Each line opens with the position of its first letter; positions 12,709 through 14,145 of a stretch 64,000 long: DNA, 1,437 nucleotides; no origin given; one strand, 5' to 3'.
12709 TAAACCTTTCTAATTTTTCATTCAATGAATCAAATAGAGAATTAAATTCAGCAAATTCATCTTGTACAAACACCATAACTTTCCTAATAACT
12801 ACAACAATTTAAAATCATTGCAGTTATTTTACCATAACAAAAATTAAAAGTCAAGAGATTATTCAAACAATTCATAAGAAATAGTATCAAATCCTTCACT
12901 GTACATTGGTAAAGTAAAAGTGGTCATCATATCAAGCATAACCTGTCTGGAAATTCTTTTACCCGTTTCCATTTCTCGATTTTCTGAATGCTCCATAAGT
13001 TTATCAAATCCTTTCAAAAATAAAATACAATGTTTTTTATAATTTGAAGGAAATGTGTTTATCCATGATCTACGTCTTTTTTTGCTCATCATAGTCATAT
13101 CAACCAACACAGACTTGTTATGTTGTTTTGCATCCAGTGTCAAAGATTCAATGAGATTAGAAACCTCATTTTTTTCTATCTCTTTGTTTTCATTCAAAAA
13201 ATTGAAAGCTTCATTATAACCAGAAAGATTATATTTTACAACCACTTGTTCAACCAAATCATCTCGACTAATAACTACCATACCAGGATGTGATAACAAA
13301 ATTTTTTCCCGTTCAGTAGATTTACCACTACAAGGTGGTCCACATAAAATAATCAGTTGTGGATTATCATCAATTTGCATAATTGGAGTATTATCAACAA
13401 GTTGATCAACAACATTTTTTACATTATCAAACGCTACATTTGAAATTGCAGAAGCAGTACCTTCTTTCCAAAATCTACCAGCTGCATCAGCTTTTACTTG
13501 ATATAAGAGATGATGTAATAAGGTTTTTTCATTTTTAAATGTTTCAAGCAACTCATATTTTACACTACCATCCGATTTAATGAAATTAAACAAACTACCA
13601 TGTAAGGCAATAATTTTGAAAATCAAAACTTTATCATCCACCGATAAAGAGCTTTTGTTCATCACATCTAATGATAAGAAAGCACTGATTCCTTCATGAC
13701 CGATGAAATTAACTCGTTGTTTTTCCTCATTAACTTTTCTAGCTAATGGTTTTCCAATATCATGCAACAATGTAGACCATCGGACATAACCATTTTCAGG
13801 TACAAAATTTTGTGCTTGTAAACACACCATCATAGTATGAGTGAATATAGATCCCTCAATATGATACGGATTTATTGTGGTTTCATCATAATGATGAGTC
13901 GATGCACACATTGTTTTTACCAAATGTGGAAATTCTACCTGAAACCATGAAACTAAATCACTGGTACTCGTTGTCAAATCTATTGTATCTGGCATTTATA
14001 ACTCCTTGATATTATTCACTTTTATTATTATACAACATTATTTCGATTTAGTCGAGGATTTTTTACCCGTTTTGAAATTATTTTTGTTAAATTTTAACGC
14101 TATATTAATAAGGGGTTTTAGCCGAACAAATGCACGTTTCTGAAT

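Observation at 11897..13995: RNA-repair style toolkit: HD-kinase fusion, nuclease-like neighbour and three ligase-like genes elsewhere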

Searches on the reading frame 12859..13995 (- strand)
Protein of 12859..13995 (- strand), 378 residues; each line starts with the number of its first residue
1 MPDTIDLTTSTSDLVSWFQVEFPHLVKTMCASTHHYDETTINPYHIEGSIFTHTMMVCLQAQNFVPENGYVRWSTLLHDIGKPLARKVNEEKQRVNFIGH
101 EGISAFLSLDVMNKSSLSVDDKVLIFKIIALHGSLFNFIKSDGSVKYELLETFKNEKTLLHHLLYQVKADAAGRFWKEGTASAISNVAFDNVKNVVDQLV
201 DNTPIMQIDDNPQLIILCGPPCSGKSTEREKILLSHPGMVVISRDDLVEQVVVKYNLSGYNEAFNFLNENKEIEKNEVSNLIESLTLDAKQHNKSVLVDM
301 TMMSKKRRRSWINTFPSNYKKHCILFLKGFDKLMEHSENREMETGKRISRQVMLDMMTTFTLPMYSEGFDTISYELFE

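Call 4: search_protein_families(library=pfam, proteins=[window:12859-13995:-], max_evalue=0.1)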
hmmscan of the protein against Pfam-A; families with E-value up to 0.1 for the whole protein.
window:12859-13995:- (378 aa): 10 families
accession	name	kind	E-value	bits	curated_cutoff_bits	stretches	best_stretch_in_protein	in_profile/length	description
PF13671.12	AAA_33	-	6.1e-14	53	27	1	214-363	1-143/143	AAA domain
PF01966.28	HD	-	3.6e-06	27.7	22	1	51-132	2-85/116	HD domain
PF08433.16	KTI12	-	7.7e-06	26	22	1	214-364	3-141/271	Chromatin associated protein KTI12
PF13238.12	AAA_18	-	7.1e-05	23.7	29.4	1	215-313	1-92/128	AAA domain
PF06414.18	Zeta_toxin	-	8.4e-05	22.5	22.3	1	199-322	4-125/199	Zeta toxin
PF13207.12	AAA_17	-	0.0056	17.4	27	1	219-311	2-89/136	AAA domain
PF12878.12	SICA_beta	-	0.032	14.8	27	1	272-367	29-118/174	SICA extracellular beta domain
PF00406.28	ADK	-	0.034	14.7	26.8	0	217-299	1-80/151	Adenylate kinase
PF22708.2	S1CSD-TOTE-1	-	0.039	13.9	27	0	87-114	13-39/65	S1/CSD-like domain 1 of the TOTE conflict systems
PF00004.35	AAA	-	0.044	14.7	21.2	0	216-360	2-95/131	ATPase family associated with various cellular activities (AAA)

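Call 5: search_protein_families(library=phrogs, proteins=[window:12859-13995:-], max_evalue=0.01)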
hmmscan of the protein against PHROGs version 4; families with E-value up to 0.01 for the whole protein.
window:12859-13995:- (378 aa): 4 families
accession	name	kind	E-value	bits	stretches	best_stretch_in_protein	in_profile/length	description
phrog_6931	-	unknown function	1.6e-51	176.5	1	28-374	14-338/343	-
phrog_505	-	other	3.4e-13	50.7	1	212-360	2-140/295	polynucleotide kinase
phrog_2071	-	other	4.1e-12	47.5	1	208-326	12-116/282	ATPase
phrog_2244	-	DNA, RNA and nucleotide metabolism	5.7e-05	23.7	1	23-199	193-356/392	tRNA nucleotidyltransferase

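Call 8: search_solved_structures(query=window:12859-13995:-, max_evalue=0.01, show_alignments=2)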
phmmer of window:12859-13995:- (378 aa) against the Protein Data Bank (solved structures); distinct sequences matched with E-value up to 0.01: 1.
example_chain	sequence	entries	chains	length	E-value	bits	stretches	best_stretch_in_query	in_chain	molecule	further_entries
1ly1_A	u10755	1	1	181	0.0045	19.2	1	213-340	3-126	polynucleotide kinase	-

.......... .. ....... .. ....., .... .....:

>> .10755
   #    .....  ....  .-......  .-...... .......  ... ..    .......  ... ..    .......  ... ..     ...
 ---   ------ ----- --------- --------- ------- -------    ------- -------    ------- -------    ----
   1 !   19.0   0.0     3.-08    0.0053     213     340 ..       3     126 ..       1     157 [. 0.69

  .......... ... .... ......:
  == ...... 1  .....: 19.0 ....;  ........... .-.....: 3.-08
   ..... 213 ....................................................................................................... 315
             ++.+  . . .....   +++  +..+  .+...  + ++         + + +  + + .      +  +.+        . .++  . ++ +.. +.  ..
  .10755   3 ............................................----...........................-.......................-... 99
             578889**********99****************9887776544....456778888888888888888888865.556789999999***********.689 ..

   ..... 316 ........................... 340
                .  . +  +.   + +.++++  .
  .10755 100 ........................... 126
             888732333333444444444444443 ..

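Call 9: search_protein_families(library=ncbifam, proteins=[window:12859-13995:-], max_evalue=0.01)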
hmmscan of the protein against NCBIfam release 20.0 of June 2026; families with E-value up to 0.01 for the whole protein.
window:12859-13995:- (378 aa): 9 families
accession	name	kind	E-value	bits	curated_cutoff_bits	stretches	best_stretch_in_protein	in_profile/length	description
TIGR02692.1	tRNA_CCA_actino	equivalog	2.5e-08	33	438.8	1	45-202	254-408/466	CCA tRNA nucleotidyltransferase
TIGR00277.1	HDIG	domain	2.5e-07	30.5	27.6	1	48-105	3-62/84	HDIG domain-containing metalloprotein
TIGR03574.1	selen_PSTK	equivalog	2.9e-07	30.2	290.5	1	214-365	1-137/249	L-seryl-tRNA(Sec) kinase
NF008137.0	PRK10885.1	equivalog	2.1e-05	23.5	451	1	42-179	220-354/409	multifunctional CCA addition/repair protein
NF001385.0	PRK00279.2-3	equivalog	0.0002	21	315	1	211-300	3-89/213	adenylate kinase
TIGR01359.1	UMP_CMP_kin_fam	subfamily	0.00084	19.3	207.6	1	216-345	3-131/185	UMP-CMP kinase family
TIGR01351.1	adk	subfamily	0.0012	18.5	168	1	215-299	2-84/212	adenylate kinase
TIGR01596.1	cas3_HD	equivalog_domain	0.0051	16.9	43.45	0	71-167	33-136/178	CRISPR-associated endonuclease Cas3''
NF001381.0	PRK00279.1-3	equivalog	0.0071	16.1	187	0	215-299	3-84/188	adenylate kinase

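Call 11: search_dna_similar(query=window:12859-13995:-, collection=phages, mode=protein, max_rows=25)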
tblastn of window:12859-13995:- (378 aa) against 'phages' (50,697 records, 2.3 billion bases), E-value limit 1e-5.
Records with a match: 95; places in all: 95; records where one place covers at least 80% of the query: 53.
Best place of each record, by identity: <60% 95.
By first word of the organism name: Campylobacter 51; Bacillus 31; uncultured 3; Caulobacter 2; Xanthomonas 2; Synechococcus 2; Rhodothermus 1; Salicola 1; Rhodobacter 1; Ruegeria 1.
By host as written in the record: Campylobacter jejuni 16; Campylobacter jejuni NCTC12662 15; Bacillus anthracis Sterne 10; - 7; Bacillus anthracis 5; Campylobacter sp. 4; Bacillus cereus 4; Campylobacter jejuni subsp. jejuni 3; and 22 more.
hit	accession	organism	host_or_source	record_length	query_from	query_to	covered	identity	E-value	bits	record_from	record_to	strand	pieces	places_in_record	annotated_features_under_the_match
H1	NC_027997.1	Campylobacter phage CP220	Campylobacter sp.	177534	38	377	90%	31.0%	6e-26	115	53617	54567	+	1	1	AAA family ATPase | superfamily hit to SSF52540, P-loop containing nucleoside ... | HMMPfam hit to PF01966, HD domain, score 1.8e-07 | PS00017 ATP/GTP-binding site motif A (P-loop).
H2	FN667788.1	Campylobacter phage CP220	Campylobacter sp.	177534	38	377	90%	31.0%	6e-26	115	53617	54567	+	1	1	hypothetical phage protein | superfamily hit to SSF52540, P-loop containing nucleoside ... | HMMPfam hit to PF01966, HD domain, score 1.8e-07 | PS00017 ATP/GTP-binding site motif A (P-loop).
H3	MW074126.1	Campylobacter phage CJLB-14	Campylobacter jejuni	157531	38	377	90%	30.2%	3e-23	107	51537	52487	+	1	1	hypothetical protein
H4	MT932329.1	Campylobacter phage F379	Campylobacter jejuni RM1221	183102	38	377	90%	30.2%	4e-23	107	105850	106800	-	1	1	putative polyA polymerase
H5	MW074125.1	Campylobacter phage CJLB-12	Campylobacter jejuni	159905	38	377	90%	30.2%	5e-23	107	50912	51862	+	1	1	hypothetical protein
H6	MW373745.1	Campylobacter phage CJLB-13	Campylobacter jejuni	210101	38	377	90%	30.2%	5e-23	107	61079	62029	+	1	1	record has no annotation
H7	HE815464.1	Campylobacter phage CP21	Campylobacter sp.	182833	38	377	90%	30.2%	6e-23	106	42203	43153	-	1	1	CP21_070: putative poly A polymerase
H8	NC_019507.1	Campylobacter phage CP21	Campylobacter sp.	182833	38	377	90%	30.2%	6e-23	106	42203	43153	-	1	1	CP21_070: putative poly A polymerase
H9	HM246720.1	Campylobacter phage vB_CcoM-IBB_35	-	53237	38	377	90%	29.9%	3e-24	110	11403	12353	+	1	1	hypothetical protein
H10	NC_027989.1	Campylobacter phage vB_CcoM-IBB_35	-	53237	38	377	90%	29.9%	3e-24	110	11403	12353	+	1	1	AAA family ATPase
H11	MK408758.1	Campylobacter phage CP20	Campylobacter jejuni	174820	38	377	90%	29.8%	2e-24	111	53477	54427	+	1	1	polyA polymerase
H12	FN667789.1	Campylobacter phage CPt10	-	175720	38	377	90%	29.8%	2e-24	111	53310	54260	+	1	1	hypothetical phage protein | HMMPfam hit to PF01966, Metal-dependent phosphohydrolase, HD region, ... | PS00017 ATP/GTP-binding site motif A (P-loop).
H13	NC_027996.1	Campylobacter phage CPt10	-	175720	38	377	90%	29.8%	2e-24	111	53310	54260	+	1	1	AAA family ATPase | HMMPfam hit to PF01966, Metal-dependent phosphohydrolase, HD region, ... | PS00017 ATP/GTP-binding site motif A (P-loop).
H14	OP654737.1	Campylobacter phage vB_CjeM_WX1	Campylobacter jejuni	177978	38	377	90%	29.8%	8e-23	106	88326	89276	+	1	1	AAA family ATPase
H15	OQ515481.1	Campylobacter phage vB_Cj_QDYZ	Campylobacter jejuni 2206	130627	24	375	93%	28.6%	5e-24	109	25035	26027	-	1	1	putative polyA polymerase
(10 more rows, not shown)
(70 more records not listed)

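Call 13: find_homologous_proteins(query=window:12859-13995:-)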
Query window:12859-13995:- (378 aa): 174 proteins with E <= 0.001 among 2609 candidates; the best 120 are listed.
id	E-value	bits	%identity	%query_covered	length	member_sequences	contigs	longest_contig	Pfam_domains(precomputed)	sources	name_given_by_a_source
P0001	1.3e-214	730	100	86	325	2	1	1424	PF01966.29,PF13671.13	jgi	jgi:putative nucleotidyltransferase with HDIG domain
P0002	1.9e-142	493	57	100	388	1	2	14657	PF06414.19,PF01966.29,PF13671.13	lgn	-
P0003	4.0e-142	491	58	100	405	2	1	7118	PF06414.19,PF01966.29,PF13671.13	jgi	-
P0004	1.8e-141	489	58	99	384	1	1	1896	PF01966.29,PF13671.13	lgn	-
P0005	1.7e-118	414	50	99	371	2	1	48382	PF01966.29,PF13671.13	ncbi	-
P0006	3.1e-116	406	50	98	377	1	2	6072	PF01966.29,PF13671.13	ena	-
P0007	4.4e-116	406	50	98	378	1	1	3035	PF13671.13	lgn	-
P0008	1.8e-114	400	49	99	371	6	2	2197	PF01966.29,PF13671.13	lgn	-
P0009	2.7e-114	400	49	99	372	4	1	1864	PF01966.29,PF13671.13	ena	-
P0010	5.9e-114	399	49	99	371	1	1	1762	PF01966.29,PF13671.13,PF08433.17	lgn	-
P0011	6.6e-114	399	48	98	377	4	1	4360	PF01966.29,PF13671.13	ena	-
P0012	3.0e-113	397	48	99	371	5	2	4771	PF01966.29,PF13671.13,PF08433.17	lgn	-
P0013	3.3e-113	396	51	98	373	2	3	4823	PF01966.29,PF13671.13,PF13207.13,PF08433.17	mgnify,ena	mgnify:CR=1 FL=1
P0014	4.8e-113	396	49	98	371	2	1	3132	PF01966.29,PF13671.13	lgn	-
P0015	1.1e-112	395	48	98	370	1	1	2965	PF01966.29,PF13671.13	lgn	-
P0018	4.3e-109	383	49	100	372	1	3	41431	PF01966.29,PF13671.13,PF08433.17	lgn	-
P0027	1.0e-100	355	47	98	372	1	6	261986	PF01966.29,PF13671.13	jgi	jgi:putative nucleotidyltransferase with HDIG domain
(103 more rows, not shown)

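Call 18: find_encoding_contigs(protein=P0002, flank=8000, max_places=3)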
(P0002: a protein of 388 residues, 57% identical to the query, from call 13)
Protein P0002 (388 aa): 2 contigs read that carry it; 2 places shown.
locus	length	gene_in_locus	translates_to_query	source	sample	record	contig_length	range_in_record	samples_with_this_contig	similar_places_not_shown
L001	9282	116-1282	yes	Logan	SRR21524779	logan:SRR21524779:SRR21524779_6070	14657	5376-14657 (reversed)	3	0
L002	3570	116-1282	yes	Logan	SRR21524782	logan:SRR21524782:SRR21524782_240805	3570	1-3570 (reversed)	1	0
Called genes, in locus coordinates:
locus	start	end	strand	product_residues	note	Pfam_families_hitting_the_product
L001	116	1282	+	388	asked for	PF01966:HD (weak), PF06414:Zeta_toxin (weak), PF13671:AAA_33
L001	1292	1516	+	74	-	PF24729:Acb2_Tad1_hairpin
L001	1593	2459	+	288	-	-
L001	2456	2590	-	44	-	PF04316:FlgM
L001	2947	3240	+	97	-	-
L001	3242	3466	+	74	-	-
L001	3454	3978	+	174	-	-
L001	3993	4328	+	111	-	PF20274:cREC_REC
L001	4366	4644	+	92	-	PF11839:Alanine_zipper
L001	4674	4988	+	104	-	-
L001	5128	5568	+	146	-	-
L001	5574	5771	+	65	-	-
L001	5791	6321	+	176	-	PF00990:GGDEF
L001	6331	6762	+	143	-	-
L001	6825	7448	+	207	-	-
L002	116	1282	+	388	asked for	PF01966:HD (weak), PF06414:Zeta_toxin (weak), PF13671:AAA_33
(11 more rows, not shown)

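Call 19: find_encoding_contigs(protein=P0005, flank=10000, max_places=3)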
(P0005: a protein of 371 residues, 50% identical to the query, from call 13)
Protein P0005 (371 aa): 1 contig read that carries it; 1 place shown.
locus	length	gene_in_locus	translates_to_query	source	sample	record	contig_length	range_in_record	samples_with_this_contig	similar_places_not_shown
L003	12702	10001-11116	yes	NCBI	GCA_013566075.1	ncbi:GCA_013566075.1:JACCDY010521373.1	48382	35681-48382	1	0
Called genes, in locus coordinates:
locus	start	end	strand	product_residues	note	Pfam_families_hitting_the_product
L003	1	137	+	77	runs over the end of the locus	-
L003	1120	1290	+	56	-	-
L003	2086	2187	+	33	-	-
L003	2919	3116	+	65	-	-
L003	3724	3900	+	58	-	-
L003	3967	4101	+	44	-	-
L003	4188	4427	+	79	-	-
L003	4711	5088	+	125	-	-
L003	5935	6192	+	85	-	-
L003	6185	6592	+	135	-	-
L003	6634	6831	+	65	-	-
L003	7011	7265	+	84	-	-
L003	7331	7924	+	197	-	PF19835:SegE_GIY-YIG (faint), PF01381:HTH_3 (weak)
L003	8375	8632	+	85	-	-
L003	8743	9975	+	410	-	PF00579:tRNA-synt_1b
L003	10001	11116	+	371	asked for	PF01966:HD (weak), PF13671:AAA_33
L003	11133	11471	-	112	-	PF04316:FlgM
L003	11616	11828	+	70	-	-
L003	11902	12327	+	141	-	-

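Call 36: get_annotated_region(hit=H1, flank=6000)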
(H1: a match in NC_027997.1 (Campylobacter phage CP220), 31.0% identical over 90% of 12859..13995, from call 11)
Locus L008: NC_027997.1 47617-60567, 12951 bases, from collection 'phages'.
description: Campylobacter phage CP220, complete genome.
organism: Campylobacter phage CP220 (NCBI taxid 2994044)
taxonomy: Viruses; Duplodnaviria; Heunggongvirae; Uroviricota; Caudoviricetes; Eucampyvirinae; Firehammervirus; Firehammervirus CP220
host: Campylobacter sp.; source: Gallus gallus; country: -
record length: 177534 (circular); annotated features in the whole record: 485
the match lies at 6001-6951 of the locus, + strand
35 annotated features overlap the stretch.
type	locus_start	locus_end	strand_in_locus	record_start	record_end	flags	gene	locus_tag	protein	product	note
CDS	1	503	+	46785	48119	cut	-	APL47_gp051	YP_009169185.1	Possible phage major capsid protein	-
misc_feature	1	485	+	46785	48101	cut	-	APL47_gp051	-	-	HMMPfam hit to PF07068, Major capsid protein Gp23,score 7.1e-11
CDS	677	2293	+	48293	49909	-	-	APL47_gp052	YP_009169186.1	tail sheath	-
misc_feature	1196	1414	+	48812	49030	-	-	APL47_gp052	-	-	superfamily hit to SSF49373, Invasin/intimin cell-adhesion fragments, score 0.00057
misc_feature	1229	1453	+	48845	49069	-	-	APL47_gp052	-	-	HMMSmart hit to SM00635, surface domain / intimin,score 0.82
misc_feature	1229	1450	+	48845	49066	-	-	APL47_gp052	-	-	HMMPfam hit to PF02368, Bacterial Ig-like domain (group 2), score 0.034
misc_feature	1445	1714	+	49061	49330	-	-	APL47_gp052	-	-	superfamily hit to SSF49373, Invasin/intimin cell-adhesion fragments, score 0.011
misc_feature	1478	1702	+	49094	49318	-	-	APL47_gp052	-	-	HMMPfam hit to PF02368, Bacterial Ig-like domain (group 2), score 0.074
misc_feature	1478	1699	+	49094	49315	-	-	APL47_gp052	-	-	HMMSmart hit to SM00635, surface domain / intimin,score 1.6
misc_feature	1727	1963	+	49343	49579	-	-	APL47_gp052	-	-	HMMPfam hit to PF02368, Bacterial Ig-like domain (group 2), score 0.26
misc_feature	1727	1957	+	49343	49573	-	-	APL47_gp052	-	-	HMMSmart hit to SM00635, no description, score 1.2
misc_feature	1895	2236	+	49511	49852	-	-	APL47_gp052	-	-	ProfileScan hit to PS50194, FILAMIN_REPEAT, score 9.198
CDS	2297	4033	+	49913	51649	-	-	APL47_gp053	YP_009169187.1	tail sheath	-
misc_feature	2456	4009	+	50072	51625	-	-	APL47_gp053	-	-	HMMPfam hit to PF04984, Phage tail sheath protein,score 3.7e-14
CDS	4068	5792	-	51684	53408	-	-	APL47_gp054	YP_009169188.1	homing endonuclease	-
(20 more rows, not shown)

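Call 42: find_related_loci(query=A2, collection=genome_contigs, flank=5000)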
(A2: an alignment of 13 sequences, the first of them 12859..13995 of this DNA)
Query A2 (378 aa) in genome_contigs; peptide patterns used: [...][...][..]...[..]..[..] (x = any residue, [..] = any of these).
600 stretches matched a pattern (row limit reached: there are more); 301 encode a relative of the query (tblastn E <= 1e-3); the best 80 are kept; 80 distinct loci.
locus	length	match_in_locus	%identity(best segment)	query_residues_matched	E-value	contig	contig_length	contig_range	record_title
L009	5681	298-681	34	12-138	1e-17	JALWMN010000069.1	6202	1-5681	MAG: Campylobacteraceae bacterium isolate M17_metabat2_scaf2bin.165 M17_NODE_16818_length_6202_cov_2.019424, whole genom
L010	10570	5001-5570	27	41-226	2e-9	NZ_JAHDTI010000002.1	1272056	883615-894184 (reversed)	Nonomuraea sediminis strain H16431 Scaffold2_1, whole genome shotgun sequence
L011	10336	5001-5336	30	6-133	2e-9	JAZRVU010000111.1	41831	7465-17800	MAG: Acutalibacteraceae bacterium isolate T1900044953_TA20190006.MAGScoT_cleanbin_000013 SGB_3733_k141_1343760, whole ge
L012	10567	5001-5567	25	41-226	3e-9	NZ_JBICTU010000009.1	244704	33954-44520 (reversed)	Sphaerisporangium sp. NPDC049003 NPDC049003_81_B10.ctg-0009, whole genome shotgun sequence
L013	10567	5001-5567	26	41-226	3e-9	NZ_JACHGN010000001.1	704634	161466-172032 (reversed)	Thermocatellispora tengchongensis strain DSM 45615 Ga0415383_01, whole genome shotgun sequence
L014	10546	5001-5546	25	41-221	3e-9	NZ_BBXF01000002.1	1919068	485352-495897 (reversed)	Herbidospora daliensis strain NBRC 106372, whole genome shotgun sequence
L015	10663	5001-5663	26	40-259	8e-9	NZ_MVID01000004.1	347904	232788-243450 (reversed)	Mycolicibacterium parafortuitum strain CCUG 20999 Mycobacterium_parafortuitum_CCUG20999_contig4, whole genome shotgun se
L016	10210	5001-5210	35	44-114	1e-8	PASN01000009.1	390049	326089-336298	MAG: Halobacteriovoraceae bacterium isolate SAT180 163337, whole genome shotgun sequence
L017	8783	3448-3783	33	51-160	8e-9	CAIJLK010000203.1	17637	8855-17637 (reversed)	MAG: uncultured Bacteroidetes bacterium isolate Kiruna_bin-02612 genome assembly, contig: bin-02612:203/309, whole genom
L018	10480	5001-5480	26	42-210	1e-8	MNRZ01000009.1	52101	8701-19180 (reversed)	MAG: Clostridium sp. CAG:307_30_263 Ley3_66761_scaffold_762, whole genome shotgun sequence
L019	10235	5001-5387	34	44-174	1e-8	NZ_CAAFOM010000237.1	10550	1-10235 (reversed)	MAG: uncultured Catenibacterium sp. isolate HGM09799, whole genome shotgun sequence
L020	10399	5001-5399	32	38-170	3e-8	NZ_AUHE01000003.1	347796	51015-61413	Gordonia shandongensis DSM 45094 G528DRAFT_scaffold00003.3_C, whole genome shotgun sequence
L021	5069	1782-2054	31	42-137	3e-8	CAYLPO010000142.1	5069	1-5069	MAG TPA_asm: uncultured Lachnospiraceae bacterium isolate SRP278969_co2_30 genome assembly, contig: NODE_25563_length_50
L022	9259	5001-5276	30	50-146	4e-8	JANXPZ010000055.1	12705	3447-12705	MAG: Candidatus Eisenbacteria bacterium isolate GL140_4_concoct_147_sub GL140_4_k141_3119183, whole genome shotgun seque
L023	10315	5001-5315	32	38-133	5e-8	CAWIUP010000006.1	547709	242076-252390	MAG: uncultured Actinomycetota bacterium isolate MFD01872.bin.2.120 genome assembly, contig: contig_30432, whole genome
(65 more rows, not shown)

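Call 44: find_encoding_contigs(protein=P0027, flank=10000, max_places=1)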
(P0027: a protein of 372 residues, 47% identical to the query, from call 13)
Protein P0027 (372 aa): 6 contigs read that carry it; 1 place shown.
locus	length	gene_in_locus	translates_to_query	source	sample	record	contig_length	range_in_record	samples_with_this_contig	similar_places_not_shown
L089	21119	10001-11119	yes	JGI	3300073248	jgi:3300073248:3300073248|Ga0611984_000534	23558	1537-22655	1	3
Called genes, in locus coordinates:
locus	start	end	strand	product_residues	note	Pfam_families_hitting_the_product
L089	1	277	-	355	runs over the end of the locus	-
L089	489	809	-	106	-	-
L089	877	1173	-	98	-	PF26096:DUF8033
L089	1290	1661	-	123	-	-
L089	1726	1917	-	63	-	-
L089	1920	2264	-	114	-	-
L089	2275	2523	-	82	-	-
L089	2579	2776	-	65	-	-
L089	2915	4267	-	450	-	PF26926:Phage_T4_rIIB, PF12773:DZR (faint)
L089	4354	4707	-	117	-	-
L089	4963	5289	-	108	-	PF20274:cREC_REC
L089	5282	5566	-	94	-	-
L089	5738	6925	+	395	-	-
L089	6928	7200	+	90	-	-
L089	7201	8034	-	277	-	PF02146:SIR2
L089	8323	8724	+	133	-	PF02945:Endonuclease_7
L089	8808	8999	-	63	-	-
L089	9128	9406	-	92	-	-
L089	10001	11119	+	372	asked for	PF01966:HD (faint), PF13671:AAA_33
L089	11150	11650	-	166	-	-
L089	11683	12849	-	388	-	PF01051:Rep3_N, PF21205:Rep3_C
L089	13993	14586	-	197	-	-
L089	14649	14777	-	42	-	-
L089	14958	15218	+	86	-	-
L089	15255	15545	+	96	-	-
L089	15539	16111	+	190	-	-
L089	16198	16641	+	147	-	-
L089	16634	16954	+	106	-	-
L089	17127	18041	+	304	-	-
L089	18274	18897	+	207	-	PF00990:GGDEF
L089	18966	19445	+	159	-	-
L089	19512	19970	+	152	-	-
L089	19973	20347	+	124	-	-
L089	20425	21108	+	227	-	-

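Call 45: find_encoding_contigs(protein=P0018, flank=10000, max_places=1)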
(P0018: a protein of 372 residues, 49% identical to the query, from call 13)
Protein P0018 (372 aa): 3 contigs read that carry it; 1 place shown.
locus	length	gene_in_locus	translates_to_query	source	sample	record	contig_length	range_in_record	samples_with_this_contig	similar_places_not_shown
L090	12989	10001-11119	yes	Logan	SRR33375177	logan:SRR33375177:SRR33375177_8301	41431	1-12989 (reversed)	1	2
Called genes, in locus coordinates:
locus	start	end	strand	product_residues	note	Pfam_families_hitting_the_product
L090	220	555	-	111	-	PF20274:cREC_REC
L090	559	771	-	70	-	-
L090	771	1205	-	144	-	-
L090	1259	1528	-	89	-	-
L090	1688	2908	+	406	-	PF21205:Rep3_C (weak)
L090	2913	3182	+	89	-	-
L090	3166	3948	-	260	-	PF02146:SIR2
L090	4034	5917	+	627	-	-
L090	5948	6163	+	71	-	-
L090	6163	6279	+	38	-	-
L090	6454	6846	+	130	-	-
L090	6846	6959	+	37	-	-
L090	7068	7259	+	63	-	-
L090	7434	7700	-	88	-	-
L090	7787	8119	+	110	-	-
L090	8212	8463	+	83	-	-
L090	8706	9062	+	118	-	-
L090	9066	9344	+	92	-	-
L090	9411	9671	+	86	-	-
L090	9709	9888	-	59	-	-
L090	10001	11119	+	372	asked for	PF01966:HD (weak), PF08433:KTI12 (weak), PF13671:AAA_33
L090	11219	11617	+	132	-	-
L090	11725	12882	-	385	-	PF01051:Rep3_N, PF21205:Rep3_C (weak)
